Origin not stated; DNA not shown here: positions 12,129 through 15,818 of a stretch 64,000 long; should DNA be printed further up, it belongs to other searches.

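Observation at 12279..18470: Coupled operon linking c-di-GMP-type receptors (HEAT/cNMP-like/PilZ) to a T7-gp4/Twinkle-like primase-helicase protein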

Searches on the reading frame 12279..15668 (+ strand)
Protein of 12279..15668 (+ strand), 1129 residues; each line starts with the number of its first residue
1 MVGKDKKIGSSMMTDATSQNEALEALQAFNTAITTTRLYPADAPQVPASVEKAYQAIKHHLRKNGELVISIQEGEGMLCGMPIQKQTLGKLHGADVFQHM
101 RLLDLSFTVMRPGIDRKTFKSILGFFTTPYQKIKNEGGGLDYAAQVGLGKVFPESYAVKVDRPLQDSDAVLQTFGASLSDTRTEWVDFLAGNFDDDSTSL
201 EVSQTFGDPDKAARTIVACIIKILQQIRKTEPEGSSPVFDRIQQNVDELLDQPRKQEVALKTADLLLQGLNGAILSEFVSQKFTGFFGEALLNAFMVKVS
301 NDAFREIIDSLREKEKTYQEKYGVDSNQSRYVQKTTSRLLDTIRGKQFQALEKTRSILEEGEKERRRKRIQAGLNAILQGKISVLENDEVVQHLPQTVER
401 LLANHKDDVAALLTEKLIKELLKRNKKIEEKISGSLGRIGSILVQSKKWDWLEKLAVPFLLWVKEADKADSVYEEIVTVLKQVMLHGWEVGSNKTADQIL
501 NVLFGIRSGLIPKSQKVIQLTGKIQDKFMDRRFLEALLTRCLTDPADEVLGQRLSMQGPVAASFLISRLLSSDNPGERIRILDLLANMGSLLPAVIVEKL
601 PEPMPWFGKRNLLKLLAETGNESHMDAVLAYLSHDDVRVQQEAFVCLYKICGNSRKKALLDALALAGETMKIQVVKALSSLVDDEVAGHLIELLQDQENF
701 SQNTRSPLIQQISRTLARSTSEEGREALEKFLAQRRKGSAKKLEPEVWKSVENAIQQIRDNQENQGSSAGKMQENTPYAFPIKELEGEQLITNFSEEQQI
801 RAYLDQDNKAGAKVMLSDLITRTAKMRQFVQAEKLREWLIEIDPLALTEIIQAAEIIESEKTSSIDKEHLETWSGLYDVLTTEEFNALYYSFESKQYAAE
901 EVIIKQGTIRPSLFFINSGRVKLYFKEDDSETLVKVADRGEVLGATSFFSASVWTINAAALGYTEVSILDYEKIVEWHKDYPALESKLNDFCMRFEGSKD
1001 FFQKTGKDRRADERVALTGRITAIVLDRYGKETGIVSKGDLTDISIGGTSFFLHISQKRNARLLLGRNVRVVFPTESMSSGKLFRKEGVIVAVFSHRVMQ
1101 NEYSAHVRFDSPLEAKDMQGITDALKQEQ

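Call 3: search_protein_families(library=pfam, proteins=[window:12279-15668:+], max_evalue=0.1)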
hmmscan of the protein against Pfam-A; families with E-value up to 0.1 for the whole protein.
window:12279-15668:+ (1129 aa): 3 families
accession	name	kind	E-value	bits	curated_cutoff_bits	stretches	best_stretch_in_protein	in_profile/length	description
PF00027.35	cNMP_binding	-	6.6e-13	48.9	27.5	1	895-976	2-84/89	Cyclic nucleotide-binding domain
PF13646.12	HEAT_2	-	2.9e-08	34.3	27.7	1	609-664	17-72/88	HEAT repeats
PF01544.23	CorA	-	0.088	12.5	27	0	324-442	100-218/292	CorA-like Mg2+ transporter protein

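Call 11: search_protein_families(library=ncbifam, proteins=[window:12279-15668:+], max_evalue=0.01)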
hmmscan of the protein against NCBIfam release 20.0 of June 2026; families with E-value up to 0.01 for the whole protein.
window:12279-15668:+ (1129 aa): 4 families
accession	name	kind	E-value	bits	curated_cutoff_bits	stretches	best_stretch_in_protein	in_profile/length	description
NF041163.2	encap_f2b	equivalog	5e-08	32.5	400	1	856-993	59-198/450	family 2B encapsulin nanocompartment shell protein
NF008732.0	PRK11753.1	equivalog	6.8e-07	29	266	1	884-989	15-122/214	cAMP-activated global transcriptional regulator CRP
TIGR03896.1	cyc_nuc_ocin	subfamily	6.6e-06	25.7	161.05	1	862-974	131-244/317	bacteriocin-type transport-associated protein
NF058543.1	ActPatMycb56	equivalog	0.0017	17.3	460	1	879-950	6-77/317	acetyltransferase Pat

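Call 12: search_protein_families(library=phrogs, proteins=[window:12279-15668:+], max_evalue=0.01)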
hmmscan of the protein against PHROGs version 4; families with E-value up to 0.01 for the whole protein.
window:12279-15668:+ (1129 aa): 0 families

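Call 13: search_protein_families(library=padloc, proteins=[window:12279-15668:+], max_evalue=0.01)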
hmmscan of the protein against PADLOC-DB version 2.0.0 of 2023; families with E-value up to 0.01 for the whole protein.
window:12279-15668:+ (1129 aa): 0 families

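Call 30: find_homologous_proteins(query=window:12279-15665:+)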
Query window:12279-15665:+ (1129 aa): 38 proteins with E <= 0.001 among 8000 candidates.
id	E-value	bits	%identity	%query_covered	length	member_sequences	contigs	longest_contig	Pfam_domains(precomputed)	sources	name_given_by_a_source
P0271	0.0e+0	2490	100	100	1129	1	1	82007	PF00027.36,PF13646.13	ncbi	-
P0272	0.0e+0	1765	71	99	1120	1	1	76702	PF00027.36,PF13646.13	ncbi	-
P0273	0.0e+0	1692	67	99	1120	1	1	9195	PF07238.20,PF00027.36,PF13646.13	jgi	-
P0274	0.0e+0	1654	67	99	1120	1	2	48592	PF00027.36,PF13646.13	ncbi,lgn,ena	-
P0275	0.0e+0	1648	66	100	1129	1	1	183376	PF07238.20,PF00027.36,PF13646.13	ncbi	-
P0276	0.0e+0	1578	63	99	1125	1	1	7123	PF00027.36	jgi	jgi:hypothetical protein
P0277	0.0e+0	1570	65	99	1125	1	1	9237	PF00027.36,PF13646.13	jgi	jgi:hypothetical protein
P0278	0.0e+0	1565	63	99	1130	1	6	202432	PF00027.36,PF13646.13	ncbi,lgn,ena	-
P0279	0.0e+0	1550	64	99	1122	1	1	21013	PF00027.36,PF13646.13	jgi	jgi:CRP-like cAMP-binding protein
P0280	0.0e+0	1545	63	99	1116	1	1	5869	PF00027.36,PF13646.13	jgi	jgi:hypothetical protein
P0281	0.0e+0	1435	58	99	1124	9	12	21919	PF07238.20,PF00027.36,PF13646.13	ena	-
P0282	0.0e+0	1417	59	99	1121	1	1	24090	PF07238.20,PF00027.36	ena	-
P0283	0.0e+0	1411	58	99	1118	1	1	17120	PF00027.36,PF13646.13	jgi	jgi:hypothetical protein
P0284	0.0e+0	1405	58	99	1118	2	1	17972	PF07238.20,PF00027.36,PF13646.13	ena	-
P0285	0.0e+0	1339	56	99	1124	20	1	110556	PF07238.20,PF00027.36,PF13646.13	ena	-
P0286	0.0e+0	1311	61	87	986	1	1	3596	PF07238.20,PF00027.36,PF13646.13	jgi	jgi:hypothetical protein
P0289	0.0e+0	1203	66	73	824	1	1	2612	PF07238.20,PF00027.36,PF13646.13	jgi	jgi:hypothetical protein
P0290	3.0e-284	964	43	99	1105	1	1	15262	PF07238.20,PF00027.36,PF13646.13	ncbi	-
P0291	1.7e-273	928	42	98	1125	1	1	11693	PF07238.20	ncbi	-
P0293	2.0e-249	849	39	98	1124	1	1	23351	PF07238.20,PF00027.36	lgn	-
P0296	2.8e-234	798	38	98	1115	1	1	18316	PF07238.20,PF00027.36,PF13646.13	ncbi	-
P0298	1.3e-195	670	35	98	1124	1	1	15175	PF07238.20,PF00027.36,PF13646.13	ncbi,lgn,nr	ncbi:MAG: cyclic nucleotide-binding domain-containing protein [Desulfocapsa sp.]|nr:cyclic nucleotid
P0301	3.4e-187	643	33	98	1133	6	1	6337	PF07238.20,PF00027.36,PF13646.13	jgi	-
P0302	4.2e-183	629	33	98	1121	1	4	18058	PF07238.20,PF00027.36,PF13646.13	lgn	-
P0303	1.9e-179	617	33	98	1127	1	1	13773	PF07238.20,PF00027.36,PF13646.13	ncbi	-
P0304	2.0e-136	474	35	66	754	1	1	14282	PF13646.13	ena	-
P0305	8.7e-98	347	29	67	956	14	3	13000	PF07238.20,PF03130.23,PF00027.36,PF13646.13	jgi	-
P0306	1.2e-27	114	21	66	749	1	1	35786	PF02985.29,PF03130.23,PF13513.13,PF13646.13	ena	-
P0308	1.2e-22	98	20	62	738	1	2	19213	PF13646.13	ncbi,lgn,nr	ncbi:MAG: hypothetical protein JW736_04450 [Deltaproteobacteria bacterium]|nr:hypothetical protein [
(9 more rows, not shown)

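Call 31: find_encoding_contigs(protein=P0306, flank=8000, max_places=2)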
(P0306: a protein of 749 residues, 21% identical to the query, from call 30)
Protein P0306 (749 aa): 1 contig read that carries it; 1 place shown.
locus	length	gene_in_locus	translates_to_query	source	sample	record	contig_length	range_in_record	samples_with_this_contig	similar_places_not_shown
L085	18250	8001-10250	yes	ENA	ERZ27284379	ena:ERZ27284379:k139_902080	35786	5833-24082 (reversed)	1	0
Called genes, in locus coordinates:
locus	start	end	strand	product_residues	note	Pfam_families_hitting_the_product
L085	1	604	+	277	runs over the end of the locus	PF12838:Fer4_7 (faint), PF12837:Fer4_6 (faint), PF13237:Fer4_10 (faint), PF13247:Fer4_11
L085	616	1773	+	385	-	PF03916:NrfD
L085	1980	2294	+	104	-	PF00829:Ribosomal_L21p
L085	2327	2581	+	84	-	PF01016:Ribosomal_L27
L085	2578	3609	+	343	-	PF01018:GTP1_OBG, PF01926:MMR_HSR1, PF02421:FeoB_N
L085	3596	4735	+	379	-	PF00696:AA_kinase, PF01472:PUA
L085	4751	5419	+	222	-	PF01467:CTP_transf_like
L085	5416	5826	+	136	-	PF02410:RsfS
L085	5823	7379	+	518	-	PF01676:Metalloenzyme, PF06415:iPGM_N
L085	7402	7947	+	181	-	PF13588:HSDR_N_2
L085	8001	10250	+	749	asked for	PF13513:HEAT_EZ (faint), PF02985:HEAT (faint), PF03130:HEAT_PBS (faint), PF13646:HEAT_2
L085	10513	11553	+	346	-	PF00027:cNMP_binding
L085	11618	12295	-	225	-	PF13248:Zn_ribbon_3 (faint)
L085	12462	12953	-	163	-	-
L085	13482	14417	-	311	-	PF04055:Radical_SAM, PF16199:Radical_SAM_C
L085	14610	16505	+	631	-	PF01134:GIDA, PF07992:Pyr_redox_2 (weak), PF12831:FAD_oxidored (weak), PF21680:GIDA_C_1st, PF13932:SAM_GIDA_C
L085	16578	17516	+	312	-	PF00226:DnaJ, PF01556:DnaJ_C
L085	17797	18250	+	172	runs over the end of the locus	PF00156:Pribosyltran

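Call 32: find_encoding_contigs(protein=P0304, flank=8000, max_places=2)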
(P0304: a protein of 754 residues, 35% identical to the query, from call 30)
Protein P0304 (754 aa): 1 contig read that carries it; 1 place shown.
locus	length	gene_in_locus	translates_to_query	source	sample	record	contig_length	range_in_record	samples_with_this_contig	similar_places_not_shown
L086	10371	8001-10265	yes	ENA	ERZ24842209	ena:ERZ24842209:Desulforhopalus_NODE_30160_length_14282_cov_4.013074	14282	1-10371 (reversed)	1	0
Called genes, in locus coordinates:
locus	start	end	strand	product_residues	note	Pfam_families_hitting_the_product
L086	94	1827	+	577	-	PF04055:Radical_SAM, PF13311:DUF4080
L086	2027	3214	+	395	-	PF00389:2-Hacid_dh, PF02826:2-Hacid_dh_C, PF03446:NAD_binding_2 (weak)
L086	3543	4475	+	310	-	PF04015:DUF362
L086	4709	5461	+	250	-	PF00106:adh_short, PF08659:KR, PF23441:SDR (faint), PF13561:adh_short_C2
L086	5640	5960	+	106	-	-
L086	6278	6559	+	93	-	-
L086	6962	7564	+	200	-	PF02545:Maf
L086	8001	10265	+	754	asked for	PF13646:HEAT_2 (weak)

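Call 33: find_encoding_contigs(protein=P0308, flank=8000, max_places=2)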
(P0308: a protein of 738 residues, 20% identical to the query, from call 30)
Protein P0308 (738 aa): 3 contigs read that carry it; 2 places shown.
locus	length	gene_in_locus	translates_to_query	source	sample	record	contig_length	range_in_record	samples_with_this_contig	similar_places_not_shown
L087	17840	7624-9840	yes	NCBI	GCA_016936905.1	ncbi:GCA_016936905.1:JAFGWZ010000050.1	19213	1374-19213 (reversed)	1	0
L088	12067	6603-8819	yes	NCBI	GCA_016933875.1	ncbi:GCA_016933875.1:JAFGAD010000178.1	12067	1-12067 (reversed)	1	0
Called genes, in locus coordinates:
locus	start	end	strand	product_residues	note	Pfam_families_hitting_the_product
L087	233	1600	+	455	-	PF00144:Beta-lactamase, PF11954:DUF3471 (weak)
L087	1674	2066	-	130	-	PF02310:B12-binding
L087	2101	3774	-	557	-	PF01642:MM_CoA_mutase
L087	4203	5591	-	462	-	PF00072:Response_reg, PF00158:Sigma54_activat, PF14532:Sigma54_activ_2, PF00004:AAA (faint), PF07728:AAA_5 (weak), PF25601:AAA_lid_14, PF02954:HTH_8 (weak)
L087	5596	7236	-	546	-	PF01590:GAF, PF13185:GAF_2, PF13492:GAF_3, PF00989:PAS (faint), PF08448:PAS_4 (weak), PF13188:PAS_8 (faint), PF00512:HisKA, PF02518:HATPase_c, +1 more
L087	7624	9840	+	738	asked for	PF13646:HEAT_2 (weak)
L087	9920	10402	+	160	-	PF04525:LOR (weak)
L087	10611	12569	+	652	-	PF02743:dCache_1, PF22673:MCP-like_PDC_1, PF00672:HAMP, PF07228:SpoIIE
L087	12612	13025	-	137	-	PF13581:HATPase_c_2, PF02518:HATPase_c (faint)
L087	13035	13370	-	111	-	PF01740:STAS, PF13466:STAS_2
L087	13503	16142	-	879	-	PF20969:MASE11, PF00989:PAS, PF08448:PAS_4 (weak), PF13426:PAS_9, PF08447:PAS_3, PF00512:HisKA, PF02518:HATPase_c, PF00072:Response_reg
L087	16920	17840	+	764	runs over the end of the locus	PF00989:PAS, PF13426:PAS_9, PF00989:PAS, PF08448:PAS_4, PF13426:PAS_9, PF13426:PAS_9, PF00989:PAS, PF08448:PAS_4, +10 more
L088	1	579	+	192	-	PF11954:DUF3471 (weak)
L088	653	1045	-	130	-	PF02310:B12-binding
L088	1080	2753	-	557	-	PF01642:MM_CoA_mutase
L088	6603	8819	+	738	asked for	PF13646:HEAT_2 (weak)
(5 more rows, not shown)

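Call 61: search_protein_families(library=pfam, proteins=[L085:10513-11550:+], max_evalue=0.05)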
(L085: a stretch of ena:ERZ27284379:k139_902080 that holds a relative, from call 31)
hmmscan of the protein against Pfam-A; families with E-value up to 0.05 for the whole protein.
L085:10513-11550:+ (346 aa): 2 families
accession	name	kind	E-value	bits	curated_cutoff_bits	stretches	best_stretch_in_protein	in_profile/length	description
PF00027.35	cNMP_binding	-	3.4e-12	46.6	27.5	1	106-187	2-84/89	Cyclic nucleotide-binding domain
PF07238.19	PilZ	-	0.00013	22.6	22.5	1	219-307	1-74/102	PilZ domain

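Call 63: predict_structure(alignment_id=A4)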
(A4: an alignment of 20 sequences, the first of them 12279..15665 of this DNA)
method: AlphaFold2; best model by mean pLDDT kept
length: 1129 residues; sequences in the alignment: 20
mean_pLDDT: 81.5   pTM: 0.43
mean pLDDT of the five models: 81.5, 77.3, 76.2, 76.2, 73.4
residues with pLDDT >= 90: 244; 70-90: 744; 50-70: 93; < 50: 48
segments of 3 or more residues with pLDDT < 50: 1-14, 155-164, 768-788
pLDDT, mean of each block of 10 residues (from residue 1): 34 57 89 86 85 92 86 77 64 72 85 87 89 82 82 51 57 83 86 81 86 91 83 76 90 87 90 88 89 90 88 86 83 89 85 72 78 85 84 91 89 88 81 87 92 91 90 94 91 90 91 93 88 88 83 89 91 81 86 90 86 89 90 87 91 89 86 88 88 87 86 88 89 70 79 89 62 31 43 81 82 88 81 88 75 76 58 74 82 86 78 86 73 80 82 76 83 79 82 73 57 74 87 85 86 79 83 72 83 71 85 83 75
secondary structure, 60 per line:
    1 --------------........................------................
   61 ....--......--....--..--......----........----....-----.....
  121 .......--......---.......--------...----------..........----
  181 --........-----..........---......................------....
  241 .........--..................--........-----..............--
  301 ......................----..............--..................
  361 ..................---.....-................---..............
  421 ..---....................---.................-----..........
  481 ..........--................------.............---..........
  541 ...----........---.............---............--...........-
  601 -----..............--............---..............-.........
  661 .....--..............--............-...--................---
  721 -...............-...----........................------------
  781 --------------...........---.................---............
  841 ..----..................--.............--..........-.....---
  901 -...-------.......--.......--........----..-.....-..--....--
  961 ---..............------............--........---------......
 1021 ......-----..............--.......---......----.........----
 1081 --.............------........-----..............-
elements in order (helices of 4 or more, strands of 3 or more residues): H15-38 H45-64 E67-72 E75-78 H85-90 H95-102 E107-110 H116-127 H130-135 H139-145 H167-176 H183-190 H196-205 H209-230 H237-249 H252-269 H272-279 H285-298 H301-322 H327-340 H343-378 H382-386 H388-403 H407-422 H426-445 H449-465 H471-490 H493-508 H515-527 H531-543 H548-555 H559-571 H575-586 H589-599 H606-619 H622-633 H637-650 H652-665 H668-681 H684-695 H702-717 H722-736 H745-768 H795-805 H809-825 H829-842 H847-864 H867-879 H882-891 E893-897 E902-904 E912-918 E921-927 E930-937 H945-949 E955-958 E964-970 H971-977 H984-995 H998-1005 E1015-1026 E1032-1045 E1048-1054 H1058-1063 E1068-1076 E1083-1095 E1102-1109 H1115-1128
